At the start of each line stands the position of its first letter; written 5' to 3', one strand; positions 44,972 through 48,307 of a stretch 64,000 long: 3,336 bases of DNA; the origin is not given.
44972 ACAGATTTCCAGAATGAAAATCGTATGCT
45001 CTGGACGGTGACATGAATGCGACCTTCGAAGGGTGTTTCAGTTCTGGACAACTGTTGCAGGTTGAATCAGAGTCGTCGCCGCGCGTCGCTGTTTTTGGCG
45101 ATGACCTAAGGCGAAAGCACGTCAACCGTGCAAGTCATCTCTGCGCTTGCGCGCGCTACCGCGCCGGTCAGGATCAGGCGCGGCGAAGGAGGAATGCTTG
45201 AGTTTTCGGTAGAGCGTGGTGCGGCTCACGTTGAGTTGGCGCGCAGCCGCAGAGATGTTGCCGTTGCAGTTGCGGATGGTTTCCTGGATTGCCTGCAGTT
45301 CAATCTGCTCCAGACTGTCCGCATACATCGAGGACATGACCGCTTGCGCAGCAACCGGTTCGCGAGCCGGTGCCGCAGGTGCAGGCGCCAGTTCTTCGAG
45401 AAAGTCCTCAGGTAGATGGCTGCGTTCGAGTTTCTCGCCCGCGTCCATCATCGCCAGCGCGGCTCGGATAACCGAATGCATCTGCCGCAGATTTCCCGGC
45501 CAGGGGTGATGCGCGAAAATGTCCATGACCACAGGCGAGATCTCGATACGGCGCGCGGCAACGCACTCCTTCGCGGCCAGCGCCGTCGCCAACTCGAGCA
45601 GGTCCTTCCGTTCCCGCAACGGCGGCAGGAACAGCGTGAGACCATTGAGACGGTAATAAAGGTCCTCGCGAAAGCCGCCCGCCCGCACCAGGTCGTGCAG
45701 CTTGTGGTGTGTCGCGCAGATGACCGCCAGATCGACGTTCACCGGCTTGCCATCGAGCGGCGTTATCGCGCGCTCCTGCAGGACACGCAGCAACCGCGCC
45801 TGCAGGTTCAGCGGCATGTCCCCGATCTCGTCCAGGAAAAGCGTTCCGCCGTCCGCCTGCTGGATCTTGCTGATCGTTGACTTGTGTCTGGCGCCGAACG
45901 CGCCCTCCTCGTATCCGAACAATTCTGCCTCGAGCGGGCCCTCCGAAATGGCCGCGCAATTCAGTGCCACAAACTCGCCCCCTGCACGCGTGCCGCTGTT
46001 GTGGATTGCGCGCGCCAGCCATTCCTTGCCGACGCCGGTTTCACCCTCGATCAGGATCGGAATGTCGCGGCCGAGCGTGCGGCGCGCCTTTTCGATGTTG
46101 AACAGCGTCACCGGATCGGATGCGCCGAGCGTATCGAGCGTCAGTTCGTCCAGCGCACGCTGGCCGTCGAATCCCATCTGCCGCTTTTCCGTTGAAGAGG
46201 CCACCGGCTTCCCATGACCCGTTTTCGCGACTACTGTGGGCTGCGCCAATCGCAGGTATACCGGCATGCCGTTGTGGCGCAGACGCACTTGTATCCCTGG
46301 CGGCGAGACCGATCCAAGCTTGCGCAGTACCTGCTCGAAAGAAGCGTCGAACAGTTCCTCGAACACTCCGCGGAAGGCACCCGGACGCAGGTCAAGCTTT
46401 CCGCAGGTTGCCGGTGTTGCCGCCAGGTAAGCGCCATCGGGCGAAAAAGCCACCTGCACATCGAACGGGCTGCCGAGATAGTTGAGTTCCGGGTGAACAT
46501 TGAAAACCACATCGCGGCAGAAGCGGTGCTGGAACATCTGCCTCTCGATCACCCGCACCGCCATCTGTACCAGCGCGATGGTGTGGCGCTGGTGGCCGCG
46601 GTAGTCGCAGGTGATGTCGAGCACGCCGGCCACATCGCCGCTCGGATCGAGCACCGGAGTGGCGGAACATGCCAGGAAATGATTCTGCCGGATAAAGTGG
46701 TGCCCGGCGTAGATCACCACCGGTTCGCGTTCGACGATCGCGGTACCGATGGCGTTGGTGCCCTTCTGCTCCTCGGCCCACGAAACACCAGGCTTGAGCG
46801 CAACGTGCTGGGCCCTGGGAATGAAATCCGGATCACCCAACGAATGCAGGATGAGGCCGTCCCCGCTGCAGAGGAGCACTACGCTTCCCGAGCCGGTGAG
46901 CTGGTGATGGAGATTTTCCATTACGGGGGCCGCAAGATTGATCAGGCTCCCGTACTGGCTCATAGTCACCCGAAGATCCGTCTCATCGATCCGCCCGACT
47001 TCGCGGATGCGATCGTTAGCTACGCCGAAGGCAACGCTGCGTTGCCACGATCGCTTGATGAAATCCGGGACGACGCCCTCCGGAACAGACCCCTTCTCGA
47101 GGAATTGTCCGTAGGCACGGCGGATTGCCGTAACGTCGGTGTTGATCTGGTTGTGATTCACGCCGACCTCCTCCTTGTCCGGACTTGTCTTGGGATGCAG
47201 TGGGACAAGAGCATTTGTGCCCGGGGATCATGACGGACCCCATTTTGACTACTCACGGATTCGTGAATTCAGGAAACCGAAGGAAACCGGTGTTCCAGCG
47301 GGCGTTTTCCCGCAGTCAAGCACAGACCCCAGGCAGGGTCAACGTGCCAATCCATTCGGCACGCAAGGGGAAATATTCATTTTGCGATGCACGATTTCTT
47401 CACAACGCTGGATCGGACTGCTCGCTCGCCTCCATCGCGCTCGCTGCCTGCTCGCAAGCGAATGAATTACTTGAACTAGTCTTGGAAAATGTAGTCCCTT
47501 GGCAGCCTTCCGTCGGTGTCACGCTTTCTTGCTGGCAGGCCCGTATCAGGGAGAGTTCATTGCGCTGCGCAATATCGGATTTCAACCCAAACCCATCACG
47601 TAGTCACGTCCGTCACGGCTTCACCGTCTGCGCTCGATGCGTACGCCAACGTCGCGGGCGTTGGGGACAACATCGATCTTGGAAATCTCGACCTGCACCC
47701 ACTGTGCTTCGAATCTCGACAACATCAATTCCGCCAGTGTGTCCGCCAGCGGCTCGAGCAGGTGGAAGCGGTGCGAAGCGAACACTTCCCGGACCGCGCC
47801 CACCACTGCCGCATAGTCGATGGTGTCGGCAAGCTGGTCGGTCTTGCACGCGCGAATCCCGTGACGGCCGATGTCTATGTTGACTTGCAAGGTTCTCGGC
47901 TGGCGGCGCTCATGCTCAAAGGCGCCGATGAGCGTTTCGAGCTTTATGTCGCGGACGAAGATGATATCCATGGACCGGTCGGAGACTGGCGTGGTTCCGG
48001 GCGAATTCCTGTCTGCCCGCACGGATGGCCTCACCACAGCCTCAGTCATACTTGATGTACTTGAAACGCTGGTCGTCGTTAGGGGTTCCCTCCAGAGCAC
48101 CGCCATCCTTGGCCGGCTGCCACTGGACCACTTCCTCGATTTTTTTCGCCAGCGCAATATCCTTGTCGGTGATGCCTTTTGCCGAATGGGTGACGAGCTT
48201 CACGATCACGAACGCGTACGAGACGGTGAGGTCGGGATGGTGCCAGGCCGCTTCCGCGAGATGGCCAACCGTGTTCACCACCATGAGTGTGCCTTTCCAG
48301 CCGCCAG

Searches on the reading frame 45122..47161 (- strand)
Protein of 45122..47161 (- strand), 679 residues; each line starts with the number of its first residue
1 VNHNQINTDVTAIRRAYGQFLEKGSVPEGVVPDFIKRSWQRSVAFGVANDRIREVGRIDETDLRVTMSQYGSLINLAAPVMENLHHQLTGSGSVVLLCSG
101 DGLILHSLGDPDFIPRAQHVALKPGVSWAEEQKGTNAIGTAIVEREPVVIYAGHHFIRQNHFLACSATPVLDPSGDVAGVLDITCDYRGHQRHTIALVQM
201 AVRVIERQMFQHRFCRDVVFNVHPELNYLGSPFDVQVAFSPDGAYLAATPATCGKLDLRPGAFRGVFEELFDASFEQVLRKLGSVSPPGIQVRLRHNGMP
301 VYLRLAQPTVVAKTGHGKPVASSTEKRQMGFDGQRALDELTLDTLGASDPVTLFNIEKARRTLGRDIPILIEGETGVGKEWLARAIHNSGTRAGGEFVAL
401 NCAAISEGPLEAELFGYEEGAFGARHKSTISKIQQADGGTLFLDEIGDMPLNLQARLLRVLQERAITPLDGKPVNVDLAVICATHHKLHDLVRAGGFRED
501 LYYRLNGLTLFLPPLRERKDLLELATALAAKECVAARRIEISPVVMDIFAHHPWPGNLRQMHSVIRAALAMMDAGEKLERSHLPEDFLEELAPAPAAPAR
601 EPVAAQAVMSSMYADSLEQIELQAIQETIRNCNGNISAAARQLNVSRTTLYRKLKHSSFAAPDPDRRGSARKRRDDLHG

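Call 5: search_protein_families(library=ncbifam, proteins=[window:45122-47161:-], max_evalue=0.01)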
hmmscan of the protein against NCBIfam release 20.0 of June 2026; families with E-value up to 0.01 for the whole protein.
window:45122-47161:- (679 aa): 29 families (the best 25 are shown)
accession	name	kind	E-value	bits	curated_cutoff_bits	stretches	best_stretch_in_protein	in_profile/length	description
NF008485.2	PRK11388.1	equivalog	5.4e-82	276.1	551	2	340-657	329-635/643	dihydroxyacetone kinase operon transcriptional regulator DhaR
NF041552.1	TF_PrdR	equivalog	1.1e-79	268.3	795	1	345-656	270-575/577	sigma-54 dependent transcriptional regulator PrdR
TIGR02329.1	propionate_PrpR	equivalog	1.3e-76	258.3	499.2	1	366-655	235-525/526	propionate catabolism operon regulatory protein PrpR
TIGR02915.1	PEP_resp_reg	equivalog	5.1e-74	249.7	502.6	1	359-656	155-441/445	PEP-CTERM-box response regulator transcription factor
TIGR01818.1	ntrC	equivalog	3e-71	240.6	558.6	1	361-656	152-462/463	nitrogen regulation protein NR(I)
NF011953.0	PRK15424.1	equivalog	3.7e-70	237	703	1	369-657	245-534/538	propionate catabolism operon regulatory protein PrpR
NF003451.0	PRK05022.1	equivalog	4.9e-69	233.4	476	1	365-655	212-506/512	nitric oxide reductase transcriptional regulator NorR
NF050807.1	TransRegFlbDCaul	equivalog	4.6e-68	230.1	750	1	348-656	123-437/454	sigma-54-dependent transcriptional regulator FlbD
NF038308.1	RNA_repair_RtcR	equivalog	2.3e-67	228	650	1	357-651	194-505/530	RNA repair transcriptional activator RtcR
NF008469.0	PRK11361.1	equivalog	2.7e-67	227.4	714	1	368-657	168-454/461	acetoacetate metabolism transcriptional regulator AtoC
TIGR01817.1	nifA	equivalog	2.2e-64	218.1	528.85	1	356-601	209-454/534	nif-specific transcriptional activator NifA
NF041946.1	LuxO_transreg_Vib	equivalog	3.6e-62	210.7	800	1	368-656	158-459/463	quorum-sensing sigma-54 dependent transcriptional regulator LuxO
NF011695.0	PRK15115.1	equivalog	4.8e-58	197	763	1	338-658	130-437/445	two-component system response regulator GlrR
NF008176.1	PRK10923.1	equivalog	7.1e-58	196.3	620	1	366-656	161-465/469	nitrogen regulation protein NR(I)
NF049963.1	RespRegFlgRCampy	domain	5.9e-57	193.4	750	1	359-576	150-371/429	fla regulon two-component system response regulator FlgR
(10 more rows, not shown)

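Call 6: search_protein_families(library=pfam, proteins=[window:45122-47161:-], max_evalue=0.01)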
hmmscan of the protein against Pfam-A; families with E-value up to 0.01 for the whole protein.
window:45122-47161:- (679 aa): 12 families
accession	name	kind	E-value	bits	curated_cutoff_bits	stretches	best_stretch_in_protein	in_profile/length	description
PF00158.32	Sigma54_activat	-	2e-54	184.2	20.2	1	355-510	11-167/168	Sigma-54 interaction domain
PF14532.12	Sigma54_activ_2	-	9.7e-16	58.7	25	1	364-515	19-138/138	Sigma-54 interaction domain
PF02954.25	HTH_8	-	6e-14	51.9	22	1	616-655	1-40/42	Bacterial regulatory protein, Fis family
PF01590.32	GAF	-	8.6e-13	49.4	22.4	1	73-207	2-131/133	GAF domain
PF25601.1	AAA_lid_14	-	1.9e-11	44.1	27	1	517-593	2-80/87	AAA+ ATPase lid domain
PF07724.20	AAA_2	-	1.6e-05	25.4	27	1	368-484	5-122/166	AAA domain (Cdc48 subfamily)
PF07728.20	AAA_5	-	0.00012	22.5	22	1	369-473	2-102/139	AAA domain (dynein-related subfamily)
PF02796.21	HTH_7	-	0.00051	20.5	23.8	1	636-655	24-43/45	Helix-turn-helix domain of resolvase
PF13556.12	HTH_30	-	0.00063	19.9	27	1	631-655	10-34/59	PucR C-terminal helix-turn-helix domain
PF13542.12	HTH_Tnp_ISL3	-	0.00076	19.3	27.4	1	623-656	18-49/51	Helix-turn-helix domain of transposase family ISL3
PF13518.12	HTH_28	-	0.0019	18.7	25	1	622-652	3-31/52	Helix-turn-helix domain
PF00004.35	AAA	-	0.0023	18.8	21.2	1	369-486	1-110/131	ATPase family associated with various cellular activities (AAA)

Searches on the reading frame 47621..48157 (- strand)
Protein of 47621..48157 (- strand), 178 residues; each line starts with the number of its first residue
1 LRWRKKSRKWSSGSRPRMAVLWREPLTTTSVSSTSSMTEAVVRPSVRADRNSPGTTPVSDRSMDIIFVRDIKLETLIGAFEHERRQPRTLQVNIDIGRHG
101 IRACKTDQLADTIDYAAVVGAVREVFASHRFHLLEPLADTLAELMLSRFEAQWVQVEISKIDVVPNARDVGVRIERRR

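Call 48: search_protein_families(library=ncbifam, proteins=[window:47621-48157:-], max_evalue=0.00001)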
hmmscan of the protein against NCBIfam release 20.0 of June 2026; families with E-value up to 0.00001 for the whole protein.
window:47621-48157:- (178 aa): 4 families
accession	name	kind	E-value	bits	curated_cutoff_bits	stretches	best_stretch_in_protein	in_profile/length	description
NF008614.0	PRK11593.1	equivalog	4.7e-22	78.6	184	1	63-177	1-115/119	bifunctional dihydroneopterin aldolase/7,8-dihydroneopterin epimerase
TIGR00526.1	folB_dom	domain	9.6e-21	74.2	45.05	1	63-178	1-119/122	FolB domain-containing protein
TIGR00525.1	folB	equivalog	1.5e-18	67.3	72.15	1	66-176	3-116/116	dihydroneopterin aldolase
NF008418.0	PRK11245.1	equivalog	1.8e-12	47.4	152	1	62-177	4-119/121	dihydroneopterin triphosphate 2'-epimerase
